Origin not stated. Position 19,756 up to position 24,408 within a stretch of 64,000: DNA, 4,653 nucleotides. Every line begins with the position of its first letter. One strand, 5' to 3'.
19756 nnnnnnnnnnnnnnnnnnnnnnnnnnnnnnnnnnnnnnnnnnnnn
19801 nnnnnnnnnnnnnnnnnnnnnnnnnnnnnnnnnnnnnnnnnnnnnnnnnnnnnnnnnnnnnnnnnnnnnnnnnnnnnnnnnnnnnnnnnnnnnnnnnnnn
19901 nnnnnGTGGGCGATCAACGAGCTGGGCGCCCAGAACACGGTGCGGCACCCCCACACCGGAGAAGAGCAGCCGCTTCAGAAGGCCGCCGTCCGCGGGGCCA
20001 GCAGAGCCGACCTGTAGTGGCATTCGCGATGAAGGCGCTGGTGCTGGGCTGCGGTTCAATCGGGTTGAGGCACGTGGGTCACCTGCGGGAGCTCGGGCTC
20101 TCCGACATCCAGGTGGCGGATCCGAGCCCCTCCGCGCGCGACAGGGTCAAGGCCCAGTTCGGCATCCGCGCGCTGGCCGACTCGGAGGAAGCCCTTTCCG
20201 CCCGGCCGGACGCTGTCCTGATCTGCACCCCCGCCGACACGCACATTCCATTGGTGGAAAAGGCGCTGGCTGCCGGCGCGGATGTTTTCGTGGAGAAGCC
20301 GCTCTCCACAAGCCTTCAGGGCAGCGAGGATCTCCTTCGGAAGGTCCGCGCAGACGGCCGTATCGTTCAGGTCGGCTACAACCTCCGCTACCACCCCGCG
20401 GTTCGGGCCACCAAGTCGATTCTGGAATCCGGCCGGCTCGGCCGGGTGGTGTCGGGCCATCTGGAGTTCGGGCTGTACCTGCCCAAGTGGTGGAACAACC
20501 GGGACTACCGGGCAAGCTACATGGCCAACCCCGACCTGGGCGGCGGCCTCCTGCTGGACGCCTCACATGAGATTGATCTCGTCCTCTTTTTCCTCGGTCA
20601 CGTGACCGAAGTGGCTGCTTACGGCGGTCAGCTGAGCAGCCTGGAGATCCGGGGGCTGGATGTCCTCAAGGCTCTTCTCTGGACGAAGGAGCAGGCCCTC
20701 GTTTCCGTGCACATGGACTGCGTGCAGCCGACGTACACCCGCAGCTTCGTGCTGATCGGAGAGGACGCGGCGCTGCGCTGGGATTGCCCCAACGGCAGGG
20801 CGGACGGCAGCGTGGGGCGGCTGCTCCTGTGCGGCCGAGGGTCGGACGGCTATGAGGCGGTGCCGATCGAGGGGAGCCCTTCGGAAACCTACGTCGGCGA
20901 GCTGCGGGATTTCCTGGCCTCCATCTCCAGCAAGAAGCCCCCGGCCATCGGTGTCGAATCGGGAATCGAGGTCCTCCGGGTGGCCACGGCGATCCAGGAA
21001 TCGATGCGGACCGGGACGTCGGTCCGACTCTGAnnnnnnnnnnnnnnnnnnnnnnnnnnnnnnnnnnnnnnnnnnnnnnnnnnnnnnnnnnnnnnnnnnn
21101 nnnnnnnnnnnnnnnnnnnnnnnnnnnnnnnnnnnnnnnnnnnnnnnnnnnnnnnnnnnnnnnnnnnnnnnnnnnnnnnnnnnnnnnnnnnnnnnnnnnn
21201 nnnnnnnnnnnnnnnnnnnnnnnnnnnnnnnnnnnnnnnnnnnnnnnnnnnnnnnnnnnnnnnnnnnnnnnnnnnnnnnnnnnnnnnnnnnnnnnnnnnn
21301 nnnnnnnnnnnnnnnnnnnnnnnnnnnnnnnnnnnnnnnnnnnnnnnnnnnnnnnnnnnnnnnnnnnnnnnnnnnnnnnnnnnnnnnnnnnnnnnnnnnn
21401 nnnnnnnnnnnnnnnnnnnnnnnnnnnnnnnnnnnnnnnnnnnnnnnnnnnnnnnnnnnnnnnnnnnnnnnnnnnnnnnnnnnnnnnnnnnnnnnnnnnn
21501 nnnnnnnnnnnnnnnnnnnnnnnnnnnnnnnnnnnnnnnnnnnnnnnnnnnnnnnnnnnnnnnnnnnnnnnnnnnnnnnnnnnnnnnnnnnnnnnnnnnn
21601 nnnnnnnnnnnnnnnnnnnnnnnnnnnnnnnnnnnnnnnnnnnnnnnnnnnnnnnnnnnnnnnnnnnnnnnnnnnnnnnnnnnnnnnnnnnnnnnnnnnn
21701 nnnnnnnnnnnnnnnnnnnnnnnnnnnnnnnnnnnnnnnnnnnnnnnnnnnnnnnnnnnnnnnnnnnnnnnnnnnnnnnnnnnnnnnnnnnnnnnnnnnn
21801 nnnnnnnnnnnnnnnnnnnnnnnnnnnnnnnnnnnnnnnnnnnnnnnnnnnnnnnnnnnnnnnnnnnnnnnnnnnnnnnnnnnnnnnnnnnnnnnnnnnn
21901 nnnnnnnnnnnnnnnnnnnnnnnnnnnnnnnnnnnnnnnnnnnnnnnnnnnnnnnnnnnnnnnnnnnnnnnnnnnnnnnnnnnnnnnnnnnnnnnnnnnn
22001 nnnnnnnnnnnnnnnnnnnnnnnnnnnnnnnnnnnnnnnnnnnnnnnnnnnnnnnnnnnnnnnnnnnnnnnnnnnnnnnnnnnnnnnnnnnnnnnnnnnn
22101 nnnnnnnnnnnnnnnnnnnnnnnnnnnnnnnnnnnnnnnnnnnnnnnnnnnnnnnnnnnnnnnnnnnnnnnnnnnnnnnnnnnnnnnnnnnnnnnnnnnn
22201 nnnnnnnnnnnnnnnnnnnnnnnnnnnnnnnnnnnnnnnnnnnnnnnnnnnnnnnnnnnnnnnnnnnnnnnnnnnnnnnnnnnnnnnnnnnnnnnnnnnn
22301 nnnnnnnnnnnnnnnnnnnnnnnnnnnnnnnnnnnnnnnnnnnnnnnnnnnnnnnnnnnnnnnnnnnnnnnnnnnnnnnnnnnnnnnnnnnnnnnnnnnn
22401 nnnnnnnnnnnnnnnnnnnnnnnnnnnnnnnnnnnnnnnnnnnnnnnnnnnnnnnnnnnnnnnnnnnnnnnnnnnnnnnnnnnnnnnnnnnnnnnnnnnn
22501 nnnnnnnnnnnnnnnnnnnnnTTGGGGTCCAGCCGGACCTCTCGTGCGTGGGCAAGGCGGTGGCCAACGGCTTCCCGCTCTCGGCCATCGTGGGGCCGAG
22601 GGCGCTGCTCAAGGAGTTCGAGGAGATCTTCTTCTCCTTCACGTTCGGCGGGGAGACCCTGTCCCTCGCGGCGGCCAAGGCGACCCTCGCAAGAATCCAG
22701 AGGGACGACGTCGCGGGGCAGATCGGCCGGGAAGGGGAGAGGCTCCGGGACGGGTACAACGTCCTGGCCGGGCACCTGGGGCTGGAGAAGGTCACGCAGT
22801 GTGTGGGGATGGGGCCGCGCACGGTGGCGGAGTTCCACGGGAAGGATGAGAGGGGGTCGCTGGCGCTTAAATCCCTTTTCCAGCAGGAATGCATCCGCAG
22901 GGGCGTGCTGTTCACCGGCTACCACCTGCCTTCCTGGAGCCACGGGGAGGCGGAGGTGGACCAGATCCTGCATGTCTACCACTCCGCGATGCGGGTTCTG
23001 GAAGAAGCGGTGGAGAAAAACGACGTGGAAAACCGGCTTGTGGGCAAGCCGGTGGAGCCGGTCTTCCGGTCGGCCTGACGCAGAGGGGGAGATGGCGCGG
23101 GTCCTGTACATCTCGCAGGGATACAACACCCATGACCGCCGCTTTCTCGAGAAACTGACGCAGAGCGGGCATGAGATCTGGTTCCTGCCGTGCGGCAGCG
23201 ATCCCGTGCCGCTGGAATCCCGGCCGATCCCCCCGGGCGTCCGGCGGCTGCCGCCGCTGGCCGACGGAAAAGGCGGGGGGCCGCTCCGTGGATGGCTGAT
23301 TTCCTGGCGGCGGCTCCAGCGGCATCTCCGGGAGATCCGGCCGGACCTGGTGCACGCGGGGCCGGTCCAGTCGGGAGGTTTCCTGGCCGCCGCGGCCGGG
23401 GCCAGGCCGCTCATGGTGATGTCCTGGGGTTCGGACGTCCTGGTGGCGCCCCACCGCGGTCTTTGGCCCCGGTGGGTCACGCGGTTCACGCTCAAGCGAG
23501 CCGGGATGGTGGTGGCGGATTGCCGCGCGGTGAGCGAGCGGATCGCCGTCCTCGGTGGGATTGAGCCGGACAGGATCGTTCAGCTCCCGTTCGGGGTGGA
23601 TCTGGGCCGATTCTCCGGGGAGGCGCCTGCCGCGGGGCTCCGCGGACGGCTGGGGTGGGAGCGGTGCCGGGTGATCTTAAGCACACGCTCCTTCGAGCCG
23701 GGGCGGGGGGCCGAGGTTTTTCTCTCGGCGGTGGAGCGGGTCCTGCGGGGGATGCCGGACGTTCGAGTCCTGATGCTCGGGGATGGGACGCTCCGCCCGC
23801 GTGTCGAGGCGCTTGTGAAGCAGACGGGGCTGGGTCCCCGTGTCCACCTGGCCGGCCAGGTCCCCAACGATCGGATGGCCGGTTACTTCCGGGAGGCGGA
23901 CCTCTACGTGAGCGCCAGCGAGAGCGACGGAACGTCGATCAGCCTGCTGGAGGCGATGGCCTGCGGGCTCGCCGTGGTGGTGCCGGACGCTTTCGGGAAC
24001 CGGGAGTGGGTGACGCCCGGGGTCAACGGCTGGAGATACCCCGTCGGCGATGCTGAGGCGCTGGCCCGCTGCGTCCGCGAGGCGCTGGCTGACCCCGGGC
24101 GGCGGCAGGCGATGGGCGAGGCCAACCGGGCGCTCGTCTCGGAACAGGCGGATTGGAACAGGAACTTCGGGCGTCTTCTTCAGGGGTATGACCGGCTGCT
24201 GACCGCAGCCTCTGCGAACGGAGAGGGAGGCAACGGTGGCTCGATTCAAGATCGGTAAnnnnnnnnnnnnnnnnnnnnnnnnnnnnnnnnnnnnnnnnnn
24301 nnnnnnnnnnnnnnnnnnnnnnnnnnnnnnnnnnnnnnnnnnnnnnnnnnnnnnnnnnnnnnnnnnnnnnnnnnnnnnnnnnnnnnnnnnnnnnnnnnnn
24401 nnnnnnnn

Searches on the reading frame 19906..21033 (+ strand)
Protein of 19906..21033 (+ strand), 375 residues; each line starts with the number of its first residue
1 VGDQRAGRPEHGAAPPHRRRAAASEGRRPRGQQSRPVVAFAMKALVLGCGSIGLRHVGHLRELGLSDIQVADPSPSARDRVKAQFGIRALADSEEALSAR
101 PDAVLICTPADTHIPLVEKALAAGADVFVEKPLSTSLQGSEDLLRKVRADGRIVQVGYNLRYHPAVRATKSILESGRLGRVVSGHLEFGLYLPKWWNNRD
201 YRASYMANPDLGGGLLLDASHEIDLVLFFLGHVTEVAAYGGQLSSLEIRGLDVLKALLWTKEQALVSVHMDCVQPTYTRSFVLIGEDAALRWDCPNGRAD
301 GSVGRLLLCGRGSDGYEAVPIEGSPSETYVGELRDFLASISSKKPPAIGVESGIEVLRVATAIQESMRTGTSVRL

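Call 46: search_protein_families(library=ncbifam, proteins=[window:19906-21033:+], max_evalue=0.00001)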
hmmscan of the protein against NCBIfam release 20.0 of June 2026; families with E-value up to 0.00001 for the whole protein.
window:19906-21033:+ (375 aa): 8 families
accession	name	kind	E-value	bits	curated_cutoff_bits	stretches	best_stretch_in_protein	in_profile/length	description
TIGR04380.1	myo_inos_iolG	equivalog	1.1e-34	119.8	355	1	43-251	3-207/330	inositol 2-dehydrogenase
NF040723.1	UDP-GlcNAcDh_Arch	equivalog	5.4e-25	88.5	450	1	42-366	1-300/302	UDP-N-acetylglucosamine 3-dehydrogenase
NF052479.1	LevoglcsnDh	equivalog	2.7e-18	65.8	650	1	79-239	50-211/386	levoglucosan dehydrogenase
NF008607.0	PRK11579.1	subfamily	3.2e-17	62.5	330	1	64-276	26-233/346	oxidoreductase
NF041392.1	XylDh_Gfo6_Halo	equivalog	4.1e-14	52.1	350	1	97-187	79-169/350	D-xylose 1-dehydrogenase Gfo6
NF052679.1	InsChiInosDhIolG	equivalog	3.9e-13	49.1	540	1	42-180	3-147/343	bifunctional inositol 2-dehydrogenase/D-chiro-inositol 1-dehydrogenase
NF007574.0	PRK10206.1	equivalog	1.3e-12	47.5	352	1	102-194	67-159/345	oxidoreductase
NF058561.1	BT_2158_fam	equivalog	1.9e-06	26.8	750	1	96-182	92-178/487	glycoside 3-dehydrogenase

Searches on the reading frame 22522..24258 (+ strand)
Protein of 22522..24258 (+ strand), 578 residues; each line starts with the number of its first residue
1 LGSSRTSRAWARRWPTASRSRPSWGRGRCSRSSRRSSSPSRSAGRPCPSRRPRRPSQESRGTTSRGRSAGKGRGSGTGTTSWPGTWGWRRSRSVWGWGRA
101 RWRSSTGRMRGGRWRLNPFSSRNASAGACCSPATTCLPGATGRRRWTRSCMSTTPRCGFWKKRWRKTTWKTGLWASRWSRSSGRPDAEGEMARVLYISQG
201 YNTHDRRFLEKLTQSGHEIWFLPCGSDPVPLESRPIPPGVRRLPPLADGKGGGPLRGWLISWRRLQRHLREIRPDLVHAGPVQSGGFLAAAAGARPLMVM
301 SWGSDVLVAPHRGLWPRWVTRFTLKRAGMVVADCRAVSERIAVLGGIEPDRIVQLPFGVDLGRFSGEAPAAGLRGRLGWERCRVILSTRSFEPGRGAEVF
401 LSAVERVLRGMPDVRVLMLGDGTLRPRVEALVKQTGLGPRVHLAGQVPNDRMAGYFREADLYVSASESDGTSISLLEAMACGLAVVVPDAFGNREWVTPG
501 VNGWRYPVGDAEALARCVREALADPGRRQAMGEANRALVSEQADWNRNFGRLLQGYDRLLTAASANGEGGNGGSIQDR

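Call 18: search_protein_families(library=pfam, proteins=[window:22522-24258:+], max_evalue=0.00001)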
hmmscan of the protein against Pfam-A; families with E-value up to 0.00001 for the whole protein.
window:22522-24258:+ (578 aa): 6 families
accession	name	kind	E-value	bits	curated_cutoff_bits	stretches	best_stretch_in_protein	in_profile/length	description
PF00534.26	Glycos_transf_1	-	1.5e-30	106.4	26.4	1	383-536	16-170/172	Glycosyl transferases group 1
PF13692.12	Glyco_trans_1_4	-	4.3e-28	98.8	27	1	384-524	3-142/142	Glycosyl transferases group 1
PF13439.12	Glyco_transf_4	-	1.1e-13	52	28.5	1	202-363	5-170/170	Glycosyltransferase Family 4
PF13579.12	Glyco_trans_4_4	-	5.7e-13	49.9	29.7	1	200-358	2-158/158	Glycosyl transferase 4-like domain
PF13524.12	Glyco_trans_1_2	-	4.6e-12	46.5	25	1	409-553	10-143/144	Glycosyl transferase-like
PF13477.12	Glyco_trans_4_2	-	5.3e-08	33.6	23.4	1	193-331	1-136/139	Glycosyl transferase 4-like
